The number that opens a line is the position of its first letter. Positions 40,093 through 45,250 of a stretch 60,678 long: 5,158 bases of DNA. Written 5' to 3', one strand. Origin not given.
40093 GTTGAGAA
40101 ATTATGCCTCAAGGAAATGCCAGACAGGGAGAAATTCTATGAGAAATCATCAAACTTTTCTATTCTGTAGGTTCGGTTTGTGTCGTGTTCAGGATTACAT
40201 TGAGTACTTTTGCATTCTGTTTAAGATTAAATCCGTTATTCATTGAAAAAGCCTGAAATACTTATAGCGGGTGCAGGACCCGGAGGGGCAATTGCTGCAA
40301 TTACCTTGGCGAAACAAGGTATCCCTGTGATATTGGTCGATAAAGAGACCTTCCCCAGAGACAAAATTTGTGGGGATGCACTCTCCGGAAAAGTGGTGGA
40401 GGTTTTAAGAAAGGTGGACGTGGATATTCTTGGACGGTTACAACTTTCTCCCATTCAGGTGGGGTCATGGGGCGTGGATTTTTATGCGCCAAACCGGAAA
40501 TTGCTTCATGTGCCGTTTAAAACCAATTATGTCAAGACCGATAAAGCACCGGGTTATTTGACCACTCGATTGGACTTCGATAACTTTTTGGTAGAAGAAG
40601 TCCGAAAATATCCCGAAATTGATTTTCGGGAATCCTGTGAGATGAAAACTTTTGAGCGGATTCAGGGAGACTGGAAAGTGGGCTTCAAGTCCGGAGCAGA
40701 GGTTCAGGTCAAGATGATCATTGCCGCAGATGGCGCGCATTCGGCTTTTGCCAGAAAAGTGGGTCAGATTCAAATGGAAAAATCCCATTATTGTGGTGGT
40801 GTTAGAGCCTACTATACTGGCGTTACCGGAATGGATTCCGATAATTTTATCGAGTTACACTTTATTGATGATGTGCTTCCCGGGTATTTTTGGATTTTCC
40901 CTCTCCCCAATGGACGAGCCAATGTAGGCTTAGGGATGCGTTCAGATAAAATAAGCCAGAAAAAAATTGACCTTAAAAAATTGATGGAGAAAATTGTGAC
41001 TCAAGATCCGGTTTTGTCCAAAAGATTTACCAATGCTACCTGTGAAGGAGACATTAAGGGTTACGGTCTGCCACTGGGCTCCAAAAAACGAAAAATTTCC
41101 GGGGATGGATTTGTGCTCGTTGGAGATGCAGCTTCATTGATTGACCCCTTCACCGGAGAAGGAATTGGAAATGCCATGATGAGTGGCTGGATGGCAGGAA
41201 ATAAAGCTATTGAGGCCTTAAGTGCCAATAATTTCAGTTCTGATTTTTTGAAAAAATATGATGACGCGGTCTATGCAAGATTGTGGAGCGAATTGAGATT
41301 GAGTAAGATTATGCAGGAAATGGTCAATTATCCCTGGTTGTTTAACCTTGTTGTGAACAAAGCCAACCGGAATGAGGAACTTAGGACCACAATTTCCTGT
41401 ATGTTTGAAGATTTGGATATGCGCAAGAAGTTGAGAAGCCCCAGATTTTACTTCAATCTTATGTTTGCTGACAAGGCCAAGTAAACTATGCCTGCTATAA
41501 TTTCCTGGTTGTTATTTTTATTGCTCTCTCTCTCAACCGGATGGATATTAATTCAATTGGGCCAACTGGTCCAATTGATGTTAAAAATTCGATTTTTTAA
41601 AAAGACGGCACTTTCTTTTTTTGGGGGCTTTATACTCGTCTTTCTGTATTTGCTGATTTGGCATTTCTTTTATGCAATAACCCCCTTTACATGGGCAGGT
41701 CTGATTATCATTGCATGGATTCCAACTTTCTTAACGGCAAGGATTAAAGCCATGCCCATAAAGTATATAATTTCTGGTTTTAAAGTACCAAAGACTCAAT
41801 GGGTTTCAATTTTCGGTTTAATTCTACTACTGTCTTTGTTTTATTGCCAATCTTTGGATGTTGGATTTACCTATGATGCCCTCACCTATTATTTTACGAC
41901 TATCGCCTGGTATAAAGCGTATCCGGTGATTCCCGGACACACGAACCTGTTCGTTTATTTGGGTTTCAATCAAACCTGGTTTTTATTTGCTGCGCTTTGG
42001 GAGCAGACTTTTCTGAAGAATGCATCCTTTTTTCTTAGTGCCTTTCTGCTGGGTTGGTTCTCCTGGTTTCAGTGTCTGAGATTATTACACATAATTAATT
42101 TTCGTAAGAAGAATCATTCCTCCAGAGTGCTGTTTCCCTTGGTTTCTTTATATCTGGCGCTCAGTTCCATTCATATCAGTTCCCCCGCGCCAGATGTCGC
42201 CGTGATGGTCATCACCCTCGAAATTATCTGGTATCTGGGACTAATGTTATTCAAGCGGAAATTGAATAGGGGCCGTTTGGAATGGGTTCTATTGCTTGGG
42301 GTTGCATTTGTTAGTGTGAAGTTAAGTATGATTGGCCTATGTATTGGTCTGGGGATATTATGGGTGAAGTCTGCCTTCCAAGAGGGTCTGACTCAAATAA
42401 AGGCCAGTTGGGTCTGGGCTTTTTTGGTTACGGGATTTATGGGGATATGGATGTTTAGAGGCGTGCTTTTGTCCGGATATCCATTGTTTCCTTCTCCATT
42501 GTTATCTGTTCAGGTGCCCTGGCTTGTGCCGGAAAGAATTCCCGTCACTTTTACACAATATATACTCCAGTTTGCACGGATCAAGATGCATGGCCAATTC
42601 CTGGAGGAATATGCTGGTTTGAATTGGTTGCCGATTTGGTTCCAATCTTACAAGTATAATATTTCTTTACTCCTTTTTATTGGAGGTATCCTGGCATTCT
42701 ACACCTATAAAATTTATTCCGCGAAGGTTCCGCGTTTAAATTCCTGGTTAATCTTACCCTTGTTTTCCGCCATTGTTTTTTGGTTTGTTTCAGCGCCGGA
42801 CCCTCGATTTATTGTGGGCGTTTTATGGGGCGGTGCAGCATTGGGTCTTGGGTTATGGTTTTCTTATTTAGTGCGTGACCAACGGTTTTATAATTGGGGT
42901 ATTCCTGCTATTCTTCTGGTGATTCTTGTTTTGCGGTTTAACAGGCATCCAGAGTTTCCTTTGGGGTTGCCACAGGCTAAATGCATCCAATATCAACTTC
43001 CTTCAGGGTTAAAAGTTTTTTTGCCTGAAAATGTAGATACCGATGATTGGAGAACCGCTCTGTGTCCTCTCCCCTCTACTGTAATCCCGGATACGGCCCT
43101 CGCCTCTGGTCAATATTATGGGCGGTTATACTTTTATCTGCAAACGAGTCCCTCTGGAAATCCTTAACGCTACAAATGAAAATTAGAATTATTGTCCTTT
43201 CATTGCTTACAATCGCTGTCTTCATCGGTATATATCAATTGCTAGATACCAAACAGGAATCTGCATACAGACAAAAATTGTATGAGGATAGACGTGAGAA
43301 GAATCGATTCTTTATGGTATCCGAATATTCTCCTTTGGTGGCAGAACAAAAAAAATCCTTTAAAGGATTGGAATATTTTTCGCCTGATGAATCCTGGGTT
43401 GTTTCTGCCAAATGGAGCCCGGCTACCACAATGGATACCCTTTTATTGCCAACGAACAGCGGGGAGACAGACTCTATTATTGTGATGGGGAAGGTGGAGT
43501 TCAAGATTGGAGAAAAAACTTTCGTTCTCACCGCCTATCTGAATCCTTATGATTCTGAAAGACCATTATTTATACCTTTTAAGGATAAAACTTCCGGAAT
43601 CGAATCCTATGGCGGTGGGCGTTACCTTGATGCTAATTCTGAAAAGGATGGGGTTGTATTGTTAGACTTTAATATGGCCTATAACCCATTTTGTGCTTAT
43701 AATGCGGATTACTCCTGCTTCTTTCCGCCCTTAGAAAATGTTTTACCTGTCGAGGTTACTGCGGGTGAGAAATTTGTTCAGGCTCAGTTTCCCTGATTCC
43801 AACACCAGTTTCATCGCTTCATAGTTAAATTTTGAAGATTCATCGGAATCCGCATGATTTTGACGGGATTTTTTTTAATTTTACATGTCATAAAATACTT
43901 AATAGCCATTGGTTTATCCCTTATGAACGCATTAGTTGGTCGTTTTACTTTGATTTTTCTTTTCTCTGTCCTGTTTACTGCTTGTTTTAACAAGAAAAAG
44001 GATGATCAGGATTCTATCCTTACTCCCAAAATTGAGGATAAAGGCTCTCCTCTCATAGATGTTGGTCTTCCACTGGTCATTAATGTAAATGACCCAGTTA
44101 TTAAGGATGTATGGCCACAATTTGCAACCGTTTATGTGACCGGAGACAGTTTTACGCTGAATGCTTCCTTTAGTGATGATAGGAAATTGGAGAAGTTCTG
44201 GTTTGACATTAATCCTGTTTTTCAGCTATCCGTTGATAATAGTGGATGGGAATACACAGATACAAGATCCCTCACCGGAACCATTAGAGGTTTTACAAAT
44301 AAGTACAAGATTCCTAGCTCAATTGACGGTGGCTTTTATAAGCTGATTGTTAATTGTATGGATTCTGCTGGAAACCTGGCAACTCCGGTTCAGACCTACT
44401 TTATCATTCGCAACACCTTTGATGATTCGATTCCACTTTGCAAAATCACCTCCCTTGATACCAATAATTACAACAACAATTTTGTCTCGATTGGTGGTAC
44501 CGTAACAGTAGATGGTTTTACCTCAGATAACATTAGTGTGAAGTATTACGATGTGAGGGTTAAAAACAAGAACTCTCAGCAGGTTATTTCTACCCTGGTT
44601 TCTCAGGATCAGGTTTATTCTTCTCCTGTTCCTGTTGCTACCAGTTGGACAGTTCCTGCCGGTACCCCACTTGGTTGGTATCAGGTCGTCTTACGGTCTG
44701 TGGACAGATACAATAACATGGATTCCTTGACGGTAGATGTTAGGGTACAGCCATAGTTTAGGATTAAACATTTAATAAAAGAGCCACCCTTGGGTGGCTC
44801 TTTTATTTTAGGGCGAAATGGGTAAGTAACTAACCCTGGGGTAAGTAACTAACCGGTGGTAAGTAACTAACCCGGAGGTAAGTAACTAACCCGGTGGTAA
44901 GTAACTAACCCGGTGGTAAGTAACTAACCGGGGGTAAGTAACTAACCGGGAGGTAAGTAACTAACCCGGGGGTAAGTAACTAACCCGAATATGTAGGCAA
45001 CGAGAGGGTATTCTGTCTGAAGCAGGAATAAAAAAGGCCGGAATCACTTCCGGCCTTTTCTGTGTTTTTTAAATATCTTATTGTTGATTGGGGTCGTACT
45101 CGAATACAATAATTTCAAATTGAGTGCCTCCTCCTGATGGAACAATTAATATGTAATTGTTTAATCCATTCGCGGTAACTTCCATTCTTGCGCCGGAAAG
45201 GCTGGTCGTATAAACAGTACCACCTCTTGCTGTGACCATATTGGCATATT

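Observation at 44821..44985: Array B: nine identical 15-mers at 18-19 nt period, boxed in by two intrinsic terminators between convergent genes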

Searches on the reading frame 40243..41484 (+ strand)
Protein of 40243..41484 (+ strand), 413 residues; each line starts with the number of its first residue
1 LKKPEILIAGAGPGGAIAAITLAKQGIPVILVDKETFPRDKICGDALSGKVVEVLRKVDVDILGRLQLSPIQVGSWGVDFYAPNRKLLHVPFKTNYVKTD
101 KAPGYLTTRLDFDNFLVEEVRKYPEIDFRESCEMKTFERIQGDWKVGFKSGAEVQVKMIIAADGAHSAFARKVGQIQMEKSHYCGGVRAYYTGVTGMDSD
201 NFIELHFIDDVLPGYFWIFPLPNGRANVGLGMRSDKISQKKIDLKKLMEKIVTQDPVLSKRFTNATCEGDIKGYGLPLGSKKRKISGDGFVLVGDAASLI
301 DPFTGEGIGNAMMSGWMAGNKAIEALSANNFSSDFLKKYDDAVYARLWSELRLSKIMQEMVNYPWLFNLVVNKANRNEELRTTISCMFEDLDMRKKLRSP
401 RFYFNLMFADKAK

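Call 10: search_protein_families(library=pfam, proteins=[window:40243-41484:+])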
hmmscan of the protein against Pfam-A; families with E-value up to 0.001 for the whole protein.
window:40243-41484:+ (413 aa): 8 families
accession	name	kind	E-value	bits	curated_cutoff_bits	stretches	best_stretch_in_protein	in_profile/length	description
PF01494.25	FAD_binding_3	-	9e-16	58.5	22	1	5-341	3-336/349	FAD binding domain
PF22578.2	GGR_cat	-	3.1e-07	30.6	27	1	199-255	16-71/88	Geranylgeranyl reductase catalytic domain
PF04820.20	Trp_halogenase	-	3.4e-06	26.6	21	0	6-61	2-60/458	Tryptophan halogenase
PF07992.20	Pyr_redox_2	-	3.9e-05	23.7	26.1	1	5-168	2-112/291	Pyridine nucleotide-disulphide oxidoreductase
PF01266.30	DAO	-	4.6e-05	23.5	27.9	0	6-37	2-33/353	FAD dependent oxidoreductase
PF12831.13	FAD_oxidored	-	6.6e-05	22.8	27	1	6-37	2-33/416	FAD dependent oxidoreductase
PF03486.20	HI0933_like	-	0.00019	21.4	50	0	5-42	2-39/244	HI0933-like protein Rossmann domain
PF00890.30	FAD_binding_2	-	0.00021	21.1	20.4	1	6-36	2-32/414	FAD binding domain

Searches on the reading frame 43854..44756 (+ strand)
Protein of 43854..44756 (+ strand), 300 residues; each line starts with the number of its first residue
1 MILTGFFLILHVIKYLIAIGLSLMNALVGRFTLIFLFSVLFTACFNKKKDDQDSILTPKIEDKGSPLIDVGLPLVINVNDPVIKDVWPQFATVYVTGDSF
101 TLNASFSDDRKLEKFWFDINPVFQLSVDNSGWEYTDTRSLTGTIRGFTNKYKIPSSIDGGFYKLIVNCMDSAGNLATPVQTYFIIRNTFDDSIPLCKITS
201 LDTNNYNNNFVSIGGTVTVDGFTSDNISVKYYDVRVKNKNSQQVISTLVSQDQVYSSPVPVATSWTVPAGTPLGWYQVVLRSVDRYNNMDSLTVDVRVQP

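Call 10: search_protein_families(library=pfam, proteins=[window:43854-44756:+])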
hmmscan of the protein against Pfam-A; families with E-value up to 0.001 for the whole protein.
window:43854-44756:+ (300 aa): 1 family
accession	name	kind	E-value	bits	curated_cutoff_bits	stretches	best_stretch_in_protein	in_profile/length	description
PF15418.12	DUF4625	-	9.7e-13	49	27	1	77-176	10-122/131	Domain of unknown function (DUF4625)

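Call 25: find_encoding_contigs(protein=window:43923-44756:+, flank=3000, max_places=10)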
Protein window:43923-44756:+ (277 aa): no gene with exactly this product is on record in the collection.

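Call 29: find_homologous_proteins(query=window:43923-44756:+, max_evalue=1e-10)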
Query window:43923-44756:+ (277 aa): 8 proteins with E <= 1e-10 among 766 candidates.
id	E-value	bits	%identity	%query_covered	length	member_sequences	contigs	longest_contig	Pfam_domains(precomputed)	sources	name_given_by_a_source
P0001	5.0e-180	615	99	100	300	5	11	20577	PF15418.13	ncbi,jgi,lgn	jgi:hypothetical protein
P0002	5.2e-159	546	87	99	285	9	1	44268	PF15418.13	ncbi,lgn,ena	-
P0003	5.4e-157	539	84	100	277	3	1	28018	PF15418.13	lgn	-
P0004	2.0e-154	531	84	98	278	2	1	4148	PF15418.13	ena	-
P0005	6.3e-140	483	75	98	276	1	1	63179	PF15418.13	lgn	-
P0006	3.7e-123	428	66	96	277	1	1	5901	PF15418.13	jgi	-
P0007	1.5e-120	420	66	97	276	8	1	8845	PF15418.13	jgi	jgi:hypothetical protein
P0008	3.0e-71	258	47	93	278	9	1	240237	PF15418.13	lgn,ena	-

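Call 30: find_encoding_contigs(protein=P0001, flank=2500, max_places=10)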
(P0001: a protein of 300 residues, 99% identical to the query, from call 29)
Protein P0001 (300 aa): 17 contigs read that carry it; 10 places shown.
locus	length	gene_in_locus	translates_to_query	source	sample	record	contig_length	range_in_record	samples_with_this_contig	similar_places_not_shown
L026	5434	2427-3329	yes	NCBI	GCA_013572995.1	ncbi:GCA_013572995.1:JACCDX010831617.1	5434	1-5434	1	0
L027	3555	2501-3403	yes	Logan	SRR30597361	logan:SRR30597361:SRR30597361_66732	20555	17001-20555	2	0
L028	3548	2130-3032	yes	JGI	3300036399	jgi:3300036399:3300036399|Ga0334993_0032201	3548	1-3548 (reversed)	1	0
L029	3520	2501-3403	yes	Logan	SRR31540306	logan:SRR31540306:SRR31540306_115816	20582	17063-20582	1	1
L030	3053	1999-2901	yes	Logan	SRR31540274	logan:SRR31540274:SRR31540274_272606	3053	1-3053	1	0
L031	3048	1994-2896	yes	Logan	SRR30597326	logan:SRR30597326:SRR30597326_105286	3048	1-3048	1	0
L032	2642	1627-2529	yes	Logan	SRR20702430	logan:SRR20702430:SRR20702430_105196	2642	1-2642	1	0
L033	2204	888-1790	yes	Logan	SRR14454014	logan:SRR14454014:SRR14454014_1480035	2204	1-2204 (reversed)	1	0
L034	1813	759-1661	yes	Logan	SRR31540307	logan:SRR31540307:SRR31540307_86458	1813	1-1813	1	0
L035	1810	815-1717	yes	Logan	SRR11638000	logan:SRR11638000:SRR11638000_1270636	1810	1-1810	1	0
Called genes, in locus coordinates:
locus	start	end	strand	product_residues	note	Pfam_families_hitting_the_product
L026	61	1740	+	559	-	PF26626:DUF8201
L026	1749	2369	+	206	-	PF07920:DUF1684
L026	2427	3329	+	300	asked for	PF15418:DUF4625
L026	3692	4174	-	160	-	-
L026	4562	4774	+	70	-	-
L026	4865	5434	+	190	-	?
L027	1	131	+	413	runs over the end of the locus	PF01494:FAD_binding_3, PF04820:Trp_halogenase (faint), PF22578:GGR_cat (weak)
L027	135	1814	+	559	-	PF26626:DUF8201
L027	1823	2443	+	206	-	PF07920:DUF1684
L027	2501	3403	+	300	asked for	PF15418:DUF4625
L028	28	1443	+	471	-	PF26626:DUF8201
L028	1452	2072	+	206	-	PF07920:DUF1684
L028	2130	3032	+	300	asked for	PF15418:DUF4625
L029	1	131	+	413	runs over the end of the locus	PF01494:FAD_binding_3, PF04820:Trp_halogenase (faint), PF22578:GGR_cat (weak)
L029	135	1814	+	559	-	PF26626:DUF8201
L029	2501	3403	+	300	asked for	PF15418:DUF4625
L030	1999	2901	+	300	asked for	PF15418:DUF4625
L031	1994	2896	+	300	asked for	PF15418:DUF4625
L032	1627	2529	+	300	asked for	PF15418:DUF4625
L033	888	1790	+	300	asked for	PF15418:DUF4625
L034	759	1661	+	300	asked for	PF15418:DUF4625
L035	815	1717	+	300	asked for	PF15418:DUF4625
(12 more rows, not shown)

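Call 31: find_encoding_contigs(protein=P0002, flank=2500, max_places=4)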
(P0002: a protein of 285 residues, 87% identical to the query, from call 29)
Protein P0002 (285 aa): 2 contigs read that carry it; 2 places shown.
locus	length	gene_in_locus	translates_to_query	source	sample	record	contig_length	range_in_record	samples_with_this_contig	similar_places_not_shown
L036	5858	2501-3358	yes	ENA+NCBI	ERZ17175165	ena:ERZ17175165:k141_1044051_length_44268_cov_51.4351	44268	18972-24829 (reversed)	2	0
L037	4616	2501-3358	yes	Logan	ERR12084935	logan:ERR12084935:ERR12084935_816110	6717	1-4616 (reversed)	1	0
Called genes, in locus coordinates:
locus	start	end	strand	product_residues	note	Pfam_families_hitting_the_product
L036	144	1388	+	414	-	PF01494:FAD_binding_3, PF22578:GGR_cat (weak)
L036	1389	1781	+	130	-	-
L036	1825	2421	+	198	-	PF07920:DUF1684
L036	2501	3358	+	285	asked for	PF15418:DUF4625 (weak)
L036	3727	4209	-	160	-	-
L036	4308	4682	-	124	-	-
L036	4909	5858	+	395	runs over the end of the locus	PF00009:GTP_EFTU, PF03144:GTP_EFTU_D2, PF03143:GTP_EFTU_D3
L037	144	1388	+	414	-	PF01494:FAD_binding_3, PF22578:GGR_cat (weak)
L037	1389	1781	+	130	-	-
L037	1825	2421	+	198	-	PF07920:DUF1684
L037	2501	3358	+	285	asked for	PF15418:DUF4625 (weak)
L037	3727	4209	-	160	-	-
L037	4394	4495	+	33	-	-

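Call 32: find_encoding_contigs(protein=P0003, flank=2500, max_places=4)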
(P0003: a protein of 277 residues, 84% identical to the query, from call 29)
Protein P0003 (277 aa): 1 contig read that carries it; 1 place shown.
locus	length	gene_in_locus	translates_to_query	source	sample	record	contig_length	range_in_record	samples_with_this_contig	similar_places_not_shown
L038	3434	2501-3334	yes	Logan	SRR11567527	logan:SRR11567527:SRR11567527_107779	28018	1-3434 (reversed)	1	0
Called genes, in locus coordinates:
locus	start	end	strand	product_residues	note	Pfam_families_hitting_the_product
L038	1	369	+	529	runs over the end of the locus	PF00082:Peptidase_S8, PF18962:Por_Secre_tail (weak)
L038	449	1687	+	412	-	PF01494:FAD_binding_3, PF22578:GGR_cat (weak)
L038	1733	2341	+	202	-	PF07920:DUF1684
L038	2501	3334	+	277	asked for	PF15418:DUF4625 (weak)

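Call 33: find_encoding_contigs(protein=P0005, flank=2500, max_places=4)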
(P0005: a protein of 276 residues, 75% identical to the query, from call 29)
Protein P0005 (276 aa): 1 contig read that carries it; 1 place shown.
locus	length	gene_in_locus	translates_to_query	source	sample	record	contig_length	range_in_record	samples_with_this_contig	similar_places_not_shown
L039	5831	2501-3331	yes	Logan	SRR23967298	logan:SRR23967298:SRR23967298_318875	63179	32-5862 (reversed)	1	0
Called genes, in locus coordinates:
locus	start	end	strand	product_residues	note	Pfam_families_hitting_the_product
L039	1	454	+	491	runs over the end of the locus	PF00082:Peptidase_S8, PF18962:Por_Secre_tail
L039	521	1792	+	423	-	PF01494:FAD_binding_3, PF22578:GGR_cat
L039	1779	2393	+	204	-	PF07920:DUF1684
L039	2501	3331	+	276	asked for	PF15418:DUF4625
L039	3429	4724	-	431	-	PF01266:DAO (faint), PF07992:Pyr_redox_2, PF13450:NAD_binding_8 (faint), PF00070:Pyr_redox, PF22366:NDH2_C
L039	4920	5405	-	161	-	-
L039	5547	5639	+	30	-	-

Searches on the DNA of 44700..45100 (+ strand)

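Call 49: search_rna_families(source=window, start=44700, end=45100, threshold=evalue, max_evalue=10)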
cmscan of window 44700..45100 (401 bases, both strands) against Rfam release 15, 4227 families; matches with E-value up to 10: 43.
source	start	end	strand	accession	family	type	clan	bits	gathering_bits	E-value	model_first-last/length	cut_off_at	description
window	44774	44834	-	RF01859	Phe_leader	Cis-reg; leader;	-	28.5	55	0.008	1-125/125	no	Phenylalanine leader peptide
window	44748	44807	+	RF01859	Phe_leader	Cis-reg; leader;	-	26.5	55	0.022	1-125/125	no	Phenylalanine leader peptide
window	45028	45090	-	RF00368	sroB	Gene; sRNA;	-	26.4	44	0.23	1-83/83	no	sroB RNA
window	45017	45067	+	RF02066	STnc320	Gene; sRNA;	-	25.8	50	0.0091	1-55/55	no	Salmonella enterica sRNA STnc320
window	44772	44841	+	RF02557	CbSR1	Gene; sRNA;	-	24.8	146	0.0052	1-112/112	no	Coxiella burnetii sRNA 1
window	45027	45076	-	RF00506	Thr_leader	Cis-reg; leader;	-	24.3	55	0.019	1-118/118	no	Threonine operon leader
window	44733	44804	+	RF02083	OrzO-P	Gene; antitoxin;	-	23.6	60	0.13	1-76/76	no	OrzO-P RNA antitoxin family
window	44975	45067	+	RF02053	STnc430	Gene; sRNA;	-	23.6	47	0.14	1-162/162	no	Enterobacterial sRNA STnc430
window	44774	44910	-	RF02356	BjrC1505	Gene; sRNA;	-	22.5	50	0.036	1-140/140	no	Alphaproteobacterial sRNA BjrC1505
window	45031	45099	-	RF02057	STnc40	Gene; sRNA;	-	22.1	45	0.16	1-70/70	no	Salmonella enterica sRNA STnc40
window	44901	45070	-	RF01808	MicX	Gene; sRNA;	-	21.8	75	0.0096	1-194/194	no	MicX Vibrio cholerae sRNA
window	44774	44962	+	RF03159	RAGATH-7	Gene; sRNA;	-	21.5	111.8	0.0099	1-208/208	no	RAGATH-7 RNA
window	45024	45100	-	RF02053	STnc430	Gene; sRNA;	-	20.7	47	0.57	93-162/162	5'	Enterobacterial sRNA STnc430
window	45006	45064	+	RF02056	STnc390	Gene; sRNA;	-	20.4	50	0.053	1-60/60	no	Salmonella sRNA STnc390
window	44913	45063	+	RF02376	antisense_SR1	Gene; sRNA;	-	19.1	45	0.13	1-210/210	no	SR1 sRNA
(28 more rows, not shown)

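Call 60: search_dna_similar(query=window:44815-44990:+, collection=plasmids, mode=distant, max_evalue=0.01, max_rows=10)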
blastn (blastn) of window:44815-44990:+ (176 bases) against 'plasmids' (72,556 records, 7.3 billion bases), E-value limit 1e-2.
No match.

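Call 61: search_dna_similar(query=window:44815-44990:+, collection=phages, mode=distant, max_evalue=0.01, max_rows=10)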
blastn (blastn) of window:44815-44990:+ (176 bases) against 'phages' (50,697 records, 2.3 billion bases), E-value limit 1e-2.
No match.
